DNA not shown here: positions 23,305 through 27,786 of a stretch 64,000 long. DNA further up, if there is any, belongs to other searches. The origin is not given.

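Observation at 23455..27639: Single-gene candidate antiphage system: 1394-aa nuclease-NACHT/STAND-HEAT protein in a low-GC island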

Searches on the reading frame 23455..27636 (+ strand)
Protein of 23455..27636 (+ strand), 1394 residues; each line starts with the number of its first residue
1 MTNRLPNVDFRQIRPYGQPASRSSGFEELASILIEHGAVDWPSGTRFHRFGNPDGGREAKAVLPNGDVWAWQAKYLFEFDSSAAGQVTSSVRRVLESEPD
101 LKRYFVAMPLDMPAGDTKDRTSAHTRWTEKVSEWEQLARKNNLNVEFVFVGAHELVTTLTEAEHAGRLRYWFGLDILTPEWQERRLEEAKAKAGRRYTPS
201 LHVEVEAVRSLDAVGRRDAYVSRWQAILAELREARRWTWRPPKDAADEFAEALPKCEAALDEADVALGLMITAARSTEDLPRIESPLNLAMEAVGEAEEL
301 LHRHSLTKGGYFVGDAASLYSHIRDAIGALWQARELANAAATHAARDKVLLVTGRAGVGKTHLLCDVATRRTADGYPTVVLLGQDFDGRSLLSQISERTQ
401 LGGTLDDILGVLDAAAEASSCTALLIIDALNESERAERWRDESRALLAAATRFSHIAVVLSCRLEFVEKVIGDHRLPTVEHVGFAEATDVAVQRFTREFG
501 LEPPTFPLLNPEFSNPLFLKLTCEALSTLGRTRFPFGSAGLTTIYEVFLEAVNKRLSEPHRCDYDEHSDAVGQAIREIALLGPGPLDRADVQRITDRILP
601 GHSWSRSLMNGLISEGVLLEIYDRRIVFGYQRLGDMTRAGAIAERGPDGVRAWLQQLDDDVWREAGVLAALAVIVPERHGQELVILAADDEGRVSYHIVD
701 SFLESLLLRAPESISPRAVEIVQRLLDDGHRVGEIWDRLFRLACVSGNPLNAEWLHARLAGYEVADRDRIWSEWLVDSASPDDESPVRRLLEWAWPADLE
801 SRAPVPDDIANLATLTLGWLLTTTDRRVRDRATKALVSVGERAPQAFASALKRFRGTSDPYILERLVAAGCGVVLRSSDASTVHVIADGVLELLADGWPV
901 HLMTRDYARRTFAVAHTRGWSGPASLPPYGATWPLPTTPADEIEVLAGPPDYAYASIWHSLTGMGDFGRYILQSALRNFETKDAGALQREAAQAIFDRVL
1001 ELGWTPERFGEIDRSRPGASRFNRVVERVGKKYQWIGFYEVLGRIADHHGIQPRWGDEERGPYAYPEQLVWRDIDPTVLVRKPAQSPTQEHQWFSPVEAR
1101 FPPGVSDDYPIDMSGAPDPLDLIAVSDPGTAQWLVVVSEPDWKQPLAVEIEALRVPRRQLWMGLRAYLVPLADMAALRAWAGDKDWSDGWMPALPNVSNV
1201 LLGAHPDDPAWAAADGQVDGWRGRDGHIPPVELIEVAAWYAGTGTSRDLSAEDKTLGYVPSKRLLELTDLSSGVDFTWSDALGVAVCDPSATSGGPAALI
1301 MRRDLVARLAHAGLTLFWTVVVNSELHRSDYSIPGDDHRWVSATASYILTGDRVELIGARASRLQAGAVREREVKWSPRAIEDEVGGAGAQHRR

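Call 4: search_protein_families(library=pfam, proteins=[window:23455-27636:+], max_evalue=1)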
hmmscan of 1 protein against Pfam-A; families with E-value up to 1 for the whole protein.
window:23455-27636:+ (1394 aa): 13 families
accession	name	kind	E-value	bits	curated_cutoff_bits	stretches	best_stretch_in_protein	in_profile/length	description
PF13191.12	AAA_16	-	0.00011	23.2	32.6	1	334-459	10-137/167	AAA ATPase domain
PF20720.3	nSTAND3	-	0.0015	18.6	27.2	1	338-413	8-79/155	Novel STAND NTPase 3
PF13401.12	AAA_22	-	0.0037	18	27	1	347-428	5-91/130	AAA domain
PF13604.12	AAA_30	-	0.0055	16.9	27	1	340-381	11-52/191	AAA domain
PF05729.18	NACHT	-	0.0059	16.9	26.7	1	349-463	2-129/167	NACHT domain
PF25199.1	nSTAND_NTPase5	-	0.0074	16.6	34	1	335-398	27-93/145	Novel STAND NTPase 5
PF24883.2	NPHP3_N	-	0.009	16.6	24.8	0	345-373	20-48/164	Nephrocystin 3, N-terminal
PF01695.23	IstB_IS21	-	0.017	15.1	24.1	1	344-396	89-136/238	IstB-like ATP binding protein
PF13481.12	AAA_25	-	0.032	14.3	27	1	343-377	29-62/195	AAA domain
PF13245.12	AAA_19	-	0.08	13.6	25.1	1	339-370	3-34/134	AAA domain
PF13646.12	HEAT_2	-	0.27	12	27.7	1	816-865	35-82/88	HEAT repeats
PF00931.28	NB-ARC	-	0.27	10.9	23.5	0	348-400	19-75/248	NB-ARC domain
PF02374.21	ArsA_ATPase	-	0.42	10.2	24.3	1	348-381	2-35/305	Anion-transporting ATPase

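Call 5: search_protein_families(library=padloc, proteins=[window:23455-27636:+], max_evalue=1)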
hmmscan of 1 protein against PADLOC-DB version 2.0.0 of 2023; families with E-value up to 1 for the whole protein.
window:23455-27636:+ (1394 aa): 11 families
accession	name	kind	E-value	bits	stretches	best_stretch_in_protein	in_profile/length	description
PDLC02164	Avs2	-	9.6e-298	989.4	2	6-982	2-1006/1504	-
PDLC02162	Avs2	-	5.7e-186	619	1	8-1328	3-1345/1379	-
PDLC02165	Avs2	-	1.4e-152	508.1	2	176-981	37-895/1375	-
PDLC02163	Avs2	-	6.2e-152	506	2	167-982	224-1093/1576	-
PDLC02161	Avs2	-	5.4e-139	463.1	3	8-580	1-579/1499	-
PDLC02166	Avs2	-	5.2e-115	383.4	2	7-978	4-985/1498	-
PDLC04702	PDC-M54A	-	1.5e-05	20.6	1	320-431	290-395/1621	-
PDLC04700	PDC-M54A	-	0.0019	13.2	1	342-436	312-399/1657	-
PDLC05079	PDC-S73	-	0.028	11.2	1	338-380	182-224/752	-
PDLC04789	PDC-S01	-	0.032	11.3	1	334-397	4-64/375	-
PDLC02350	AbiO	-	0.054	10.2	1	347-393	192-239/468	AbiO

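Call 6: search_protein_families(library=ncbifam, proteins=[window:23455-27636:+], max_evalue=1)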
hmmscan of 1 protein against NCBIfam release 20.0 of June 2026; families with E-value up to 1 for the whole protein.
window:23455-27636:+ (1394 aa): 7 families
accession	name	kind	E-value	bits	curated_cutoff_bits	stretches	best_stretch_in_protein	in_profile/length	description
NF041813.1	Avs2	equivalog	2.1e-214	715.1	1000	2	192-982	3-835/1317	AVAST type 2 anti-phage system protein Avs2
NF038214.1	IS21_help_AAA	equivalog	0.0021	17.8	200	1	335-378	80-121/232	IS21-like element helper ATPase IstB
TIGR03420.1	DnaA_homol_Hda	equivalog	0.0063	16.1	194.8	1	339-387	32-78/226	DnaA regulatory inactivator Hda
NF041815.1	Avs4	equivalog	0.019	12.1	1500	0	24-154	15-136/1579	AVAST type 4 anti-phage nuclease Avs4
NF006505.0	PRK08939.1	equivalog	0.081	12.2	228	1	328-382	138-191/306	primosomal protein DnaI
NF003232.0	PRK04195.2-2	equivalog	0.11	11.4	701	1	321-362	10-51/480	replication factor C large subunit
TIGR00362.1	DnaA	equivalog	0.27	10.3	343.9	1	336-369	125-159/437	chromosomal replication initiator protein DnaA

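Call 13: search_solved_structures(query=window:23455-27636:+, max_evalue=1, show_alignments=2)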
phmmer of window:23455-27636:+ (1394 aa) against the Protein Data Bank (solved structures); distinct sequences matched with E-value up to 1: 5.
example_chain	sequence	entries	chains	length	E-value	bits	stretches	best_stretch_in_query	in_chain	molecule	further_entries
9o4e_A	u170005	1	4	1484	6.5e-119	401.6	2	177-974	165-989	AVAST type 2 anti-phage system protein Avs2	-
5zme_A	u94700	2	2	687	0.045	14.4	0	346-382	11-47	ATPase ARSA1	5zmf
5c82_A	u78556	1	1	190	0.27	11.8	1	1096-1174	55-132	Nourseothricin acetyltransferase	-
2qr4_A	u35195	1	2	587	0.49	10.9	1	808-852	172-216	Peptidase M3B, oligoendopeptidase F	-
5bq5_A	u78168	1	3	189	0.87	10.1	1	345-395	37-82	Insertion sequence IS5376 putative ATP-binding protein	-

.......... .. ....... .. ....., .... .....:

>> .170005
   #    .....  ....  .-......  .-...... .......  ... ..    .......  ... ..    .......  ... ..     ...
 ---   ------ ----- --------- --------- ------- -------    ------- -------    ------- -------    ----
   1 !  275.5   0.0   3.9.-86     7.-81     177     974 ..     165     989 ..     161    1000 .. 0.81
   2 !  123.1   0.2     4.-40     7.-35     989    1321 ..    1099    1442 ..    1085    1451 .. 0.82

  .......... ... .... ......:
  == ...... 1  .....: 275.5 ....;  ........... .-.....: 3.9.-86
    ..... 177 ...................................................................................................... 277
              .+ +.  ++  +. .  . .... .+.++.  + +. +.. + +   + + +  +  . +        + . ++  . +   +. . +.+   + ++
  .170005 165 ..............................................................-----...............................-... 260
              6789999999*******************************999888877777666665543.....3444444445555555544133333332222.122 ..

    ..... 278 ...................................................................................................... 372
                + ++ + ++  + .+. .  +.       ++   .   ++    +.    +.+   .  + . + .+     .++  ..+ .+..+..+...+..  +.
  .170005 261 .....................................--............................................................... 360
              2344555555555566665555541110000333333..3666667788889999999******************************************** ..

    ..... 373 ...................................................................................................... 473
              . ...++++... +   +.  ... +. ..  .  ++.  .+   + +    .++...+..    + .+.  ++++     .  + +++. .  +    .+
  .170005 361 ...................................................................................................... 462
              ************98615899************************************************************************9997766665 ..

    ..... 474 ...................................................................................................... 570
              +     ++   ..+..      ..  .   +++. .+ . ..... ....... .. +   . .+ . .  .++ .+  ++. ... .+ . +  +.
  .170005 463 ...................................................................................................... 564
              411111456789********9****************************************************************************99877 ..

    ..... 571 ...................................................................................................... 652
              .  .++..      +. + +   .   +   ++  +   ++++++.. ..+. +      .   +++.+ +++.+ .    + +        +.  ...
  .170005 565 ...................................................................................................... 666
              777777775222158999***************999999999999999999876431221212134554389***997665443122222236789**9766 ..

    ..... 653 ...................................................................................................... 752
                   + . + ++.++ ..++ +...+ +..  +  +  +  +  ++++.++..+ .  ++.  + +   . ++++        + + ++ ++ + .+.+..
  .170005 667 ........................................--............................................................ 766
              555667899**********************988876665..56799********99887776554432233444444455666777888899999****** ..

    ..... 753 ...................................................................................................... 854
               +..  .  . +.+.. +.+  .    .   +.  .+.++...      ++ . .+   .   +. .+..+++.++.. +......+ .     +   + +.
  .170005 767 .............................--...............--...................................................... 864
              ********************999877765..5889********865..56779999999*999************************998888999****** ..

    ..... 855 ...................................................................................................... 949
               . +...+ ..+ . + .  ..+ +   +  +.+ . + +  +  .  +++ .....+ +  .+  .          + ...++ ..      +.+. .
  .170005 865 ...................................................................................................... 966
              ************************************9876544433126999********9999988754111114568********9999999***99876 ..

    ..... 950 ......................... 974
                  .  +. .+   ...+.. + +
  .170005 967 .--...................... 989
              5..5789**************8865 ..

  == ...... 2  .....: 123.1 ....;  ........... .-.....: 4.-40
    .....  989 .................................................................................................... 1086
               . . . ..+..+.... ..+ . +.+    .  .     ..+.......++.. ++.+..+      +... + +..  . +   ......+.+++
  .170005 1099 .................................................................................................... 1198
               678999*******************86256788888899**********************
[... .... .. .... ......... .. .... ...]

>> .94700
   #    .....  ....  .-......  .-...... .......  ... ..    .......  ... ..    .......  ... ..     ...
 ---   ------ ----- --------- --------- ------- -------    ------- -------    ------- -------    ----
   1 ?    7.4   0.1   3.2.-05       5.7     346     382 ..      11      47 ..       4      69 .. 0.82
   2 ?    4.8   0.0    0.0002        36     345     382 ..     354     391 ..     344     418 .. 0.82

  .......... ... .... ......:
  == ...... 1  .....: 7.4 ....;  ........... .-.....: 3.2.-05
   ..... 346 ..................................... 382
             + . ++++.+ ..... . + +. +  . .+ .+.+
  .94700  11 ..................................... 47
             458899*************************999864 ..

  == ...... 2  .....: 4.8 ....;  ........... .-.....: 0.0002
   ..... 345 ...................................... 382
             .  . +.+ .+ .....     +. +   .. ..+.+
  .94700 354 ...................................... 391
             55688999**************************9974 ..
